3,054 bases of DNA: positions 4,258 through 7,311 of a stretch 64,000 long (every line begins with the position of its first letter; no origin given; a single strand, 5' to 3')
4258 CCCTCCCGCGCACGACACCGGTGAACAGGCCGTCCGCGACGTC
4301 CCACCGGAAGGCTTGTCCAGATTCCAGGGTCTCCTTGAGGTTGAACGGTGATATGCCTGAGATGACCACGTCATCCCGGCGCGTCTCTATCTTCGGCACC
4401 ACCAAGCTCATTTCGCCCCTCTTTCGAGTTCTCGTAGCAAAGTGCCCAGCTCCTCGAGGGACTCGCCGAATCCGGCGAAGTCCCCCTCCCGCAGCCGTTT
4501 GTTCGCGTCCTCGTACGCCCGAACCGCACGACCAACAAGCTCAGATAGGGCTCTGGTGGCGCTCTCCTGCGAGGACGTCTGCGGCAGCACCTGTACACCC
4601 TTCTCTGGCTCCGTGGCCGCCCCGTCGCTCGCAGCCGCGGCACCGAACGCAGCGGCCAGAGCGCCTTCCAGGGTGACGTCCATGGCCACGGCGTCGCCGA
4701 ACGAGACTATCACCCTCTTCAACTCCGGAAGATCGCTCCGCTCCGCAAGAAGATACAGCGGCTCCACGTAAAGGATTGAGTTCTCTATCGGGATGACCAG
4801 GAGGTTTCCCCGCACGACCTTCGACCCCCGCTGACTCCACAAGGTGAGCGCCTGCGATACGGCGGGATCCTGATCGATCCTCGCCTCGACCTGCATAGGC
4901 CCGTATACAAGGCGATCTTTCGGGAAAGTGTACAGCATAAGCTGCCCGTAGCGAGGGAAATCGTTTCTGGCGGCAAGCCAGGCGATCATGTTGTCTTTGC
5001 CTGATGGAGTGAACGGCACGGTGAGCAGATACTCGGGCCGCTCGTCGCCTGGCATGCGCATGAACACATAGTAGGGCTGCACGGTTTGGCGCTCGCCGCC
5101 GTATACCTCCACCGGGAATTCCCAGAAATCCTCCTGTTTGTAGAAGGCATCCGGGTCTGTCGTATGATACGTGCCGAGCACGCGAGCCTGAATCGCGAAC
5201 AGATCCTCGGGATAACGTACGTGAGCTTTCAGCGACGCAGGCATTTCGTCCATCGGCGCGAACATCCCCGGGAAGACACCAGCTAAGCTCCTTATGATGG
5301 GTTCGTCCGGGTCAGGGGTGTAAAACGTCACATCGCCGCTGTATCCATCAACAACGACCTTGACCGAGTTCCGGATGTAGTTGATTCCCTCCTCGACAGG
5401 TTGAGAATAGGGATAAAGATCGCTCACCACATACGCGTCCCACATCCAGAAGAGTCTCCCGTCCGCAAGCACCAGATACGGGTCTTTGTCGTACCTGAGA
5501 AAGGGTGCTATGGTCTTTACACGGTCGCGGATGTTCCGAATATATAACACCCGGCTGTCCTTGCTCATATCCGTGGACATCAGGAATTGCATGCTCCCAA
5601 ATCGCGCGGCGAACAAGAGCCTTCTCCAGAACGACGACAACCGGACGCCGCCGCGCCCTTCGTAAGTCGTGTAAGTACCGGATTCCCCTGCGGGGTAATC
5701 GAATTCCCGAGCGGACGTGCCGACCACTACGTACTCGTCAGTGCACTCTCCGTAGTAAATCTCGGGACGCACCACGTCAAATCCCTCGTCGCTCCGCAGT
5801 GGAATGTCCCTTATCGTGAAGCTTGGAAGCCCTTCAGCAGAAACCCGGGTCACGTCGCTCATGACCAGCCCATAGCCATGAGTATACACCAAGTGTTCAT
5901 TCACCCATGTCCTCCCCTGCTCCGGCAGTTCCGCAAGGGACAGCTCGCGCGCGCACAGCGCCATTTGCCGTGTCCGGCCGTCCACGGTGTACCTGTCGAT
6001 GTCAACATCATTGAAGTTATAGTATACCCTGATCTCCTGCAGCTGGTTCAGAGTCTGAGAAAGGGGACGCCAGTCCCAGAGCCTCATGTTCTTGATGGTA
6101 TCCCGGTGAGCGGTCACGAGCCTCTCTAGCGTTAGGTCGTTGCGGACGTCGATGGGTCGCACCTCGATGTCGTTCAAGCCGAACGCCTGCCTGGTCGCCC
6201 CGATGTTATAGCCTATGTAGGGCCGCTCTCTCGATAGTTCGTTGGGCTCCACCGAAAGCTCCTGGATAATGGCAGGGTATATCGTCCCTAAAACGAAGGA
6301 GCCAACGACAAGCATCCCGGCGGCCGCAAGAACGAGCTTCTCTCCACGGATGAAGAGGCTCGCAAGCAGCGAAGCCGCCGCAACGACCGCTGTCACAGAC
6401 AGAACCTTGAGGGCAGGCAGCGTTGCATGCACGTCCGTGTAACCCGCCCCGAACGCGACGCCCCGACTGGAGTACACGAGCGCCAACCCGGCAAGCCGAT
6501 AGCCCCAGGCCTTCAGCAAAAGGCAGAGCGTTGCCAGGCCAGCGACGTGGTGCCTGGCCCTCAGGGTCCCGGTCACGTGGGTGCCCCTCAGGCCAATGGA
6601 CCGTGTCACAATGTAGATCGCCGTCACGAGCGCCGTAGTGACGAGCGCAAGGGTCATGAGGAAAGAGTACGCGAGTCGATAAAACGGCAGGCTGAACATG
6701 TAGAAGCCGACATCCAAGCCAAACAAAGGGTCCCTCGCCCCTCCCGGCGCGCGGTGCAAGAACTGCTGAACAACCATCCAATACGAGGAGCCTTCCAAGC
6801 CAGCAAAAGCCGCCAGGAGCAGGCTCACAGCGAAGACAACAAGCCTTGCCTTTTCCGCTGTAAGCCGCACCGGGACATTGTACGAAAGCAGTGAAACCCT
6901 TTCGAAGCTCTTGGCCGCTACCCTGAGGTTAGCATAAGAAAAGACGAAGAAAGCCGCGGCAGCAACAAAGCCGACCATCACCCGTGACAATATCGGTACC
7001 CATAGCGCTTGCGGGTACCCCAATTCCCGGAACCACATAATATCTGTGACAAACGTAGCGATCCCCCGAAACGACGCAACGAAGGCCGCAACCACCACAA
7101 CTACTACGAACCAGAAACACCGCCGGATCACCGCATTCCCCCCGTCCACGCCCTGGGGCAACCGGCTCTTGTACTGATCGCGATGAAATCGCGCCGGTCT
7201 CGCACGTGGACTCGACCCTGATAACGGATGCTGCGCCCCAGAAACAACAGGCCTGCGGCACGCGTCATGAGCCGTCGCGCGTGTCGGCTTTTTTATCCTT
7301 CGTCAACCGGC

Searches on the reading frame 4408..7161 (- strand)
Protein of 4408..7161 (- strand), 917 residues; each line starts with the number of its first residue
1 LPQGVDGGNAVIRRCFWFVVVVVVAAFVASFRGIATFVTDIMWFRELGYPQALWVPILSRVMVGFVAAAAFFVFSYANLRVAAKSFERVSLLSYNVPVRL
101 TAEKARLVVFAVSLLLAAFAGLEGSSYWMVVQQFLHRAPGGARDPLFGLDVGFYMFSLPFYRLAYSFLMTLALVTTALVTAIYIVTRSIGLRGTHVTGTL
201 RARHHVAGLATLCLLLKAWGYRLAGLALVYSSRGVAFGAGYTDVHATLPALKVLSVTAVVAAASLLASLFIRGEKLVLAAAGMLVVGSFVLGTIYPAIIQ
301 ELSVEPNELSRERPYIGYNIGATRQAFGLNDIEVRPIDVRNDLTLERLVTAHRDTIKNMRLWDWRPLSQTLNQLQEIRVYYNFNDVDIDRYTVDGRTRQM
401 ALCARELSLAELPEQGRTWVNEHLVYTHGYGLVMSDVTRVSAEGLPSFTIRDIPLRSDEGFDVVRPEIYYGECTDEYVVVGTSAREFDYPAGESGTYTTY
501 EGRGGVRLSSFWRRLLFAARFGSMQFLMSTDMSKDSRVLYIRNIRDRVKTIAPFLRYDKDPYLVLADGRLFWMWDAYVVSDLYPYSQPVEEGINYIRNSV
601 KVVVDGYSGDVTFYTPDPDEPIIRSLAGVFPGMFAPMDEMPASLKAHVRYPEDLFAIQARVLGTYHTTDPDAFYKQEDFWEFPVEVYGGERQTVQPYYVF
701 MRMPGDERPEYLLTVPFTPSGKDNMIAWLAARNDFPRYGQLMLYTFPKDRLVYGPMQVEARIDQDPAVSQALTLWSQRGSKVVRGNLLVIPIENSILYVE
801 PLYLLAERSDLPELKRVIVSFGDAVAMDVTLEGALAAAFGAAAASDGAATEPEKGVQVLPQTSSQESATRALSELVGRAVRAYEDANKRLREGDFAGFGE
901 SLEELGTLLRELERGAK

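Call 31: search_protein_families(library=ncbifam, proteins=[window:4408-7161:-], max_evalue=1e-10)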
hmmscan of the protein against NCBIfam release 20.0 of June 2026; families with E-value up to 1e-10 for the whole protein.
window:4408-7161:- (917 aa): 3 families
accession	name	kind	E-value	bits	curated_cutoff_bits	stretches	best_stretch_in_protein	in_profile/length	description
NF002707.0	PRK02509.1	equivalog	8e-266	884.6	949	1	103-843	189-967/983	hypothetical protein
NF000825.0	PRK00068.1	subfamily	4.9e-256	852.2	995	1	14-913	14-970/973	hypothetical protein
NF009097.0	PRK12438.1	subfamily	8e-156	520.6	1254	1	16-905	19-979/991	hypothetical protein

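Call 32: find_homologous_proteins(query=window:4408-7161:-, max_evalue=1e-100)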
Query window:4408-7161:- (917 aa): 5007 proteins with E <= 1e-100 among 8000 candidates; the best 120 are listed.
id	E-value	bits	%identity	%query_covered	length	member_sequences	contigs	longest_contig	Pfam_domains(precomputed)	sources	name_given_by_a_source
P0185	0.0e+0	2045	100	99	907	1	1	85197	PF03699.19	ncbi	ncbi:MAG: UPF0182 family protein [Betaproteobacteria bacterium]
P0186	0.0e+0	1728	82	100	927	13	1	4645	PF03699.19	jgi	-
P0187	0.0e+0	1566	75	100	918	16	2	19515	PF03699.19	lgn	-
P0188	0.0e+0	1521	73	99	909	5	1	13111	PF03699.19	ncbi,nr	ncbi:MAG: UPF0182 family protein [Bacillota bacterium]|nr:UPF0182 family protein [Bacillota bacteriu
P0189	0.0e+0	1483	71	100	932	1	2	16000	PF03699.19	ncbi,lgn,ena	-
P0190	0.0e+0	1479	71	99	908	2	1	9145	PF03699.19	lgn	-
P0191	0.0e+0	1410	68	99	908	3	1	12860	PF03699.19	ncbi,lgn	ncbi:MAG: UPF0182 family protein [Bacillota bacterium]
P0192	0.0e+0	1399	67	99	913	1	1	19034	PF03699.19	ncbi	-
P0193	0.0e+0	1396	67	99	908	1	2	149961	PF03699.19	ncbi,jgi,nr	ncbi:MAG: UPF0182 family protein [Firmicutes bacterium]|jgi:uncharacterized membrane protein (UPF018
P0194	0.0e+0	1322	65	99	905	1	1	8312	PF03699.19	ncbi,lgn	-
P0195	0.0e+0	1161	57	98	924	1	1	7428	PF03699.19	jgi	jgi:uncharacterized membrane protein (UPF0182 family)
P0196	0.0e+0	1154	58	96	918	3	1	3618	PF03699.19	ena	-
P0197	0.0e+0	1143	57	96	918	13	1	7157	PF03699.19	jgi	-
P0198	0.0e+0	1141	58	96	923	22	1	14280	PF03699.19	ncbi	-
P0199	0.0e+0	1137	57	95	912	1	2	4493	PF03699.19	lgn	-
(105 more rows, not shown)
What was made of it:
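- A gene 48 kb away has its nearest named relatives in Bacillota/Firmicutes MAGs, then Calderihabitans, Syntrophothermus and Peptococcaceae (call 32).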
